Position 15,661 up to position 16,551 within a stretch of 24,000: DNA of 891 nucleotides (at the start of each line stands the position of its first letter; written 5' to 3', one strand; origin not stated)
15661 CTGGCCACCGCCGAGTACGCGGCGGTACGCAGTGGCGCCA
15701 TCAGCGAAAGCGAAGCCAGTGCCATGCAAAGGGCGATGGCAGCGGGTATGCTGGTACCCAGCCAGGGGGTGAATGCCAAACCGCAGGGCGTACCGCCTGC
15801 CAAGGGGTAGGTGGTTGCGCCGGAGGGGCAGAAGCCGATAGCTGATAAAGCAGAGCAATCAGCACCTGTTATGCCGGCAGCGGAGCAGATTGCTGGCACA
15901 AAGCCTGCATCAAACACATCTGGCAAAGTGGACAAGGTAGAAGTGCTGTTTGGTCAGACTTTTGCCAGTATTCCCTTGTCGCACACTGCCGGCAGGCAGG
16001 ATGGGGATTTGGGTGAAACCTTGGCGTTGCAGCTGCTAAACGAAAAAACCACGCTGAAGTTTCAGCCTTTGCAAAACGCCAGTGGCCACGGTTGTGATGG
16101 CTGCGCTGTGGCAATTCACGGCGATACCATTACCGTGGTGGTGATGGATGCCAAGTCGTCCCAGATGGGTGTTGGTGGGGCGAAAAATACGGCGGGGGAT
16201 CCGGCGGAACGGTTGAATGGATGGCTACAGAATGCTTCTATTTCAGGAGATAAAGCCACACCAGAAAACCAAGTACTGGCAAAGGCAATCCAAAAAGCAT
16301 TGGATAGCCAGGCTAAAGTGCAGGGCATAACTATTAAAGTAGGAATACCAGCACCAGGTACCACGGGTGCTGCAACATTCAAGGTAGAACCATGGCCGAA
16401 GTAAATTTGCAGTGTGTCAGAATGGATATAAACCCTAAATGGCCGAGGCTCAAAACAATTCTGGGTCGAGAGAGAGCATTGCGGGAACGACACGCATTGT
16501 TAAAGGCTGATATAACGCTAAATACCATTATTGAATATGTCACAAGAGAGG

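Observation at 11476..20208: Five toxin/immunity modules with four different predicted toxin folds stacked behind one cdiA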

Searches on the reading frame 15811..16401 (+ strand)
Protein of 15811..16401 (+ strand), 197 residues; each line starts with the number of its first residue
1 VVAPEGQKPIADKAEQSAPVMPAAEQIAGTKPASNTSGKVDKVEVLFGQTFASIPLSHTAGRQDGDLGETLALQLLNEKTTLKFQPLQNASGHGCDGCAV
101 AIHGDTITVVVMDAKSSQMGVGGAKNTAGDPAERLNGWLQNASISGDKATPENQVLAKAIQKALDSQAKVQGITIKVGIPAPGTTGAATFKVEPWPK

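Call 4: search_protein_families(library=pfam, max_evalue=0.1, proteins=[window:15811-16401:+])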
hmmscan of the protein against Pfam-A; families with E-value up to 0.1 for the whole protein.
window:15811-16401:+ (197 aa): 0 families

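Call 8: search_protein_families(library=ncbifam, max_evalue=0.1, proteins=[window:15811-16401:+])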
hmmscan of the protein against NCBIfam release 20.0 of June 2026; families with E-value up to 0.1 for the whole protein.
window:15811-16401:+ (197 aa): 1 family
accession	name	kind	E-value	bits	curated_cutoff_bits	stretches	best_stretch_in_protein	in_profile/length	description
NF040942.2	hypo_ExtJ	equivalog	0.036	14.5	52.5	0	92-154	25-57/77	selenite/tellurite reduction operon protein ExtJ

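Call 14: find_homologous_proteins(query=window:15811-16401:+, max_evalue=0.001)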
Query window:15811-16401:+ (197 aa): 31 proteins with E <= 0.001 among 176 candidates.
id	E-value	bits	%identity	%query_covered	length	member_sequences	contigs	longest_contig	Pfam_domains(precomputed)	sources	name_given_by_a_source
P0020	9.7e-110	383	100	90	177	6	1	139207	-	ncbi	-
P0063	8.1e-62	226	80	66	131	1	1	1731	-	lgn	-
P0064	2.8e-58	215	68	81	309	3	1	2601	-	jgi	jgi:hypothetical protein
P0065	1.2e-57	213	66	80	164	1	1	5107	-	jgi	jgi:filamentous hemagglutinin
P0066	5.3e-57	211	67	80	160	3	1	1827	-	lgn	-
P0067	2.0e-56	209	63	84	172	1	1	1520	-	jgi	jgi:filamentous hemagglutinin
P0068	3.3e-56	208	66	79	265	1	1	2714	PF14449.12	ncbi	-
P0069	1.5e-49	187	61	81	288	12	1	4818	-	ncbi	ncbi:hypothetical protein, partial [Pseudomonas salomonii]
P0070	2.9e-49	186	61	81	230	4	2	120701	-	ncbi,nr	ncbi:hypothetical protein QCD79_12765 [Pseudomonas quasicaspiana]|nr:hypothetical protein [Pseudomon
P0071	4.5e-49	185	61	81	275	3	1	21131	-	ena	-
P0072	2.0e-48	183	60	81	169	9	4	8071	-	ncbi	ncbi:hypothetical protein, partial [Pseudomonas syringae]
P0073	1.9e-44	170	67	66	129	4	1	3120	-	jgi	-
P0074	2.2e-44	170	68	67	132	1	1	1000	-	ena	-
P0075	1.8e-42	163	63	66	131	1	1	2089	-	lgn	-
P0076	8.3e-42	161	63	66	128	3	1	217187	-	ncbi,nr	ncbi:hypothetical protein HCF10_16910 [Pseudomonas grimontii]|nr:hypothetical protein [Pseudomonas s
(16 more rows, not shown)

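Call 16: search_solved_structures(query=A1, max_evalue=10, show_alignments=2)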
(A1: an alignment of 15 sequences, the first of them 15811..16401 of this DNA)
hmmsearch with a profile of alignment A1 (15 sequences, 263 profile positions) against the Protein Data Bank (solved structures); distinct sequences matched with E-value up to 10: 1.
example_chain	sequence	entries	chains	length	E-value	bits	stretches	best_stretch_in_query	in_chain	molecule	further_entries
5b0o_E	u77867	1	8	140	0.3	14.2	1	37-115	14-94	Flagellar assembly protein FliH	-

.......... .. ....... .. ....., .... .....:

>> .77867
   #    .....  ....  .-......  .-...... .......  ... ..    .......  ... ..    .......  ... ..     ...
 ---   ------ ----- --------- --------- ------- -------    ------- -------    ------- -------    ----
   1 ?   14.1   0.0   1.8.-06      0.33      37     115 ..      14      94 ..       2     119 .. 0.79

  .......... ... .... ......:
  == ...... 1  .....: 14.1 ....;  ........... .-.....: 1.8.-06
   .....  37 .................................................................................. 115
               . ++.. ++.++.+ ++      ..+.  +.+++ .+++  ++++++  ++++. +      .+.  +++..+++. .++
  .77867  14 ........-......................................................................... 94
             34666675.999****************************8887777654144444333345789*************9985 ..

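Call 26: find_related_loci(query=A1, collection=genome_contigs, flank=6000)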
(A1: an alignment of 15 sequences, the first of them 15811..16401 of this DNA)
Query A1 (197 aa) in genome_contigs; peptide patterns used: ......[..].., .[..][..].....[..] (x = any residue, [..] = any of these).
69 stretches matched a pattern; 26 encode a relative of the query (tblastn E <= 1e-3); 25 distinct loci.
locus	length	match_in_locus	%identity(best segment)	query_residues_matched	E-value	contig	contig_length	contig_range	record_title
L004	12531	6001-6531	79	20-197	7e-89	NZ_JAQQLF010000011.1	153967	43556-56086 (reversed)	Vogesella aquatica strain DC21W DC21W_ctg011, whole genome shotgun sequence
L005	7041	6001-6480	80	36-197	6e-85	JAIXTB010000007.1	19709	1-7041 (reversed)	MAG: Neisseriaceae bacterium isolate C8_MAG_00023 pond_C8_MAG_00023_000000000085, whole genome shotgun sequence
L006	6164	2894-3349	69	40-196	3e-66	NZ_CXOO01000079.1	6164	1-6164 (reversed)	Limnohabitans sp. DM1, whole genome shotgun sequence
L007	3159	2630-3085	66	40-196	5e-64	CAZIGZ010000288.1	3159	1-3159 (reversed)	MAG TPA_asm: uncultured Chitinophaga sp. isolate SRP193358_co1_757 genome assembly, contig: NODE_102002_length_3159_cov_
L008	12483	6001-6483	61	39-197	1e-57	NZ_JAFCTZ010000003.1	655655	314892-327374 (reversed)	Pseudomonas sp. DWP3-1-2 NODE_3_length_655655_cov_73.020138, whole genome shotgun sequence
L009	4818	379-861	61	39-197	9e-58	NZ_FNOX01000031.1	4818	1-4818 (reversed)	Pseudomonas salomonii strain ICMP 14252, whole genome shotgun sequence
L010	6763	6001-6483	61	39-197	2e-57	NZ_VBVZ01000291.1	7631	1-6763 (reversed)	Pseudomonas edaphica strain RD25 NODE_291_length_7631_cov_3.44083, whole genome shotgun sequence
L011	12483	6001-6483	61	39-197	3e-57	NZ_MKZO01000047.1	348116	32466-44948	Pseudomonas putida strain GM4FR PSEMO_contig000047, whole genome shotgun sequence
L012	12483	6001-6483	61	39-197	1e-56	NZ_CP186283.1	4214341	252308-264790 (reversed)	Pseudomonas sp. MAC6 chromosome, complete genome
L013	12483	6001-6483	61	39-197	3e-56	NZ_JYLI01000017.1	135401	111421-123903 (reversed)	Pseudomonas poae strain DSM 14936 17_135401_45.915, whole genome shotgun sequence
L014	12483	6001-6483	60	39-197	3e-56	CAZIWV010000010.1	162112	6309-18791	MAG TPA_asm: uncultured Pseudomonas sp. isolate binchicken_co264_30 genome assembly, contig: NODE_80_length_162112_cov_3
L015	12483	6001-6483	61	39-197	6e-56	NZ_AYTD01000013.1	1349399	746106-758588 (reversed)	Pseudomonas canadensis strain Feb-92 scaffold1.1, whole genome shotgun sequence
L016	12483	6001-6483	60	39-197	6e-56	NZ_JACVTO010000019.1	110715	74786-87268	Pseudomonas sp. S30 NODE_19_length_110715_cov_39.678474, whole genome shotgun sequence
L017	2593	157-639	60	39-197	6e-56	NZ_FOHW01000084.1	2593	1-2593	Pseudomonas graminis strain DSM 11363, whole genome shotgun sequence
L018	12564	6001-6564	55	4-197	1e-55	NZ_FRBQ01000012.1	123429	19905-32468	Phytopseudomonas punonensis strain CECT 8089, whole genome shotgun sequence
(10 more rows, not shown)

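Call 64: search_protein_families(library=pfam, max_evalue=10, proteins=[window:15811-16401:+])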
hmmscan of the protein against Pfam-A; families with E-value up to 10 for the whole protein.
window:15811-16401:+ (197 aa): 0 families

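Call 86: search_protein_families(library=padloc, max_evalue=0.01, proteins=[window:15811-16401:+])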
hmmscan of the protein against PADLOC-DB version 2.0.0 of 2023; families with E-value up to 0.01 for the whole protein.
window:15811-16401:+ (197 aa): 0 families

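Call 88: search_protein_families(library=pfam, max_evalue=0.01, proteins=[L004:2413-3309:+, L004:3312-3761:+, L004:3920-4585:+, L004:4581-4958:+, L004:5410-6531:+, L004:7534-9390:+, L004:9335-10213:+, L004:10209-10658:+])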
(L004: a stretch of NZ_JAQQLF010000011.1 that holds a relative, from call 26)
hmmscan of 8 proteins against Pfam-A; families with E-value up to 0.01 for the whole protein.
L004:2413-3309:+ (299 aa): 0 families

L004:3312-3761:+ (150 aa): 0 families

L004:3920-4585:+ (222 aa): 1 family
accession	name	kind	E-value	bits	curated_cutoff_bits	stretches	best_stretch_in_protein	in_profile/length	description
PF14021.12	TNT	-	2.3e-22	79.7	27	1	128-221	1-88/88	Tuberculosis necrotizing toxin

L004:4581-4958:+ (126 aa): 0 families

L004:5410-6531:+ (374 aa): 1 family
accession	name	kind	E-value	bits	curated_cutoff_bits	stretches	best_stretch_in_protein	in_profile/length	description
PF04829.18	PT-VENN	-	8.9e-13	48.6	20.3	1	12-60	3-51/52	Pre-toxin domain with VENN motif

L004:7534-9390:+ (619 aa): 3 families
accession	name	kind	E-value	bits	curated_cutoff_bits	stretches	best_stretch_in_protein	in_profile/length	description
PF04829.18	PT-VENN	-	2.3e-15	56.9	20.3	1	238-286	3-51/52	Pre-toxin domain with VENN motif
PF21726.2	DUF6862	-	0.00014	22.3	24.1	1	288-324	1-37/67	Family of unknown function (DUF6862)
PF13332.12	Fil_haemagg_2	-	0.0031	18.1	22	1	8-59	76-127/170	Hemagglutinin repeat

L004:9335-10213:+ (293 aa): 1 family
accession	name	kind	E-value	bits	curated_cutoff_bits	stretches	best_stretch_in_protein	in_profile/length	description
PF15575.11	Imm49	-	1.9e-10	41.1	30.1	1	191-271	137-217/217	Immunity protein 49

L004:10209-10658:+ (150 aa): 0 families

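Call 94: search_solved_structures(query=A6, max_evalue=10, show_alignments=2)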
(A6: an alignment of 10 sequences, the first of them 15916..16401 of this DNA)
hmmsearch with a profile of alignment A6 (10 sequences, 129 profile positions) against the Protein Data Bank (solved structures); distinct sequences matched with E-value up to 10: 5.
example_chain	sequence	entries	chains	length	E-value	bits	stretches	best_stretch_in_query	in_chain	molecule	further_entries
1f0k_A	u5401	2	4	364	0.28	14.6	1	37-80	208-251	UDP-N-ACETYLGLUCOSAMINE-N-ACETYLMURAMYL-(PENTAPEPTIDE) PYROPHOSPHORYL-UNDECAPRENOL N-ACETY | UDP-N-acetylglucosamine--N-acetylmuramyl-(pentapeptide) pyrophospho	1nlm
6gms_A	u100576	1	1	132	0.36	14.2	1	43-97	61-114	Prepilin peptidase-dependent protein D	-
6gv9_A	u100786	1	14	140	0.56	13.6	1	43-94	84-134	Prepilin peptidase-dependent protein D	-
2y3a_B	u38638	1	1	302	0.78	13.1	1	23-64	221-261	PHOSPHATIDYLINOSITOL 3-KINASE REGULATORY SUBUNIT BETA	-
5wk4_D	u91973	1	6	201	1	12.7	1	58-92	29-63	Variable lymphocyte receptor 39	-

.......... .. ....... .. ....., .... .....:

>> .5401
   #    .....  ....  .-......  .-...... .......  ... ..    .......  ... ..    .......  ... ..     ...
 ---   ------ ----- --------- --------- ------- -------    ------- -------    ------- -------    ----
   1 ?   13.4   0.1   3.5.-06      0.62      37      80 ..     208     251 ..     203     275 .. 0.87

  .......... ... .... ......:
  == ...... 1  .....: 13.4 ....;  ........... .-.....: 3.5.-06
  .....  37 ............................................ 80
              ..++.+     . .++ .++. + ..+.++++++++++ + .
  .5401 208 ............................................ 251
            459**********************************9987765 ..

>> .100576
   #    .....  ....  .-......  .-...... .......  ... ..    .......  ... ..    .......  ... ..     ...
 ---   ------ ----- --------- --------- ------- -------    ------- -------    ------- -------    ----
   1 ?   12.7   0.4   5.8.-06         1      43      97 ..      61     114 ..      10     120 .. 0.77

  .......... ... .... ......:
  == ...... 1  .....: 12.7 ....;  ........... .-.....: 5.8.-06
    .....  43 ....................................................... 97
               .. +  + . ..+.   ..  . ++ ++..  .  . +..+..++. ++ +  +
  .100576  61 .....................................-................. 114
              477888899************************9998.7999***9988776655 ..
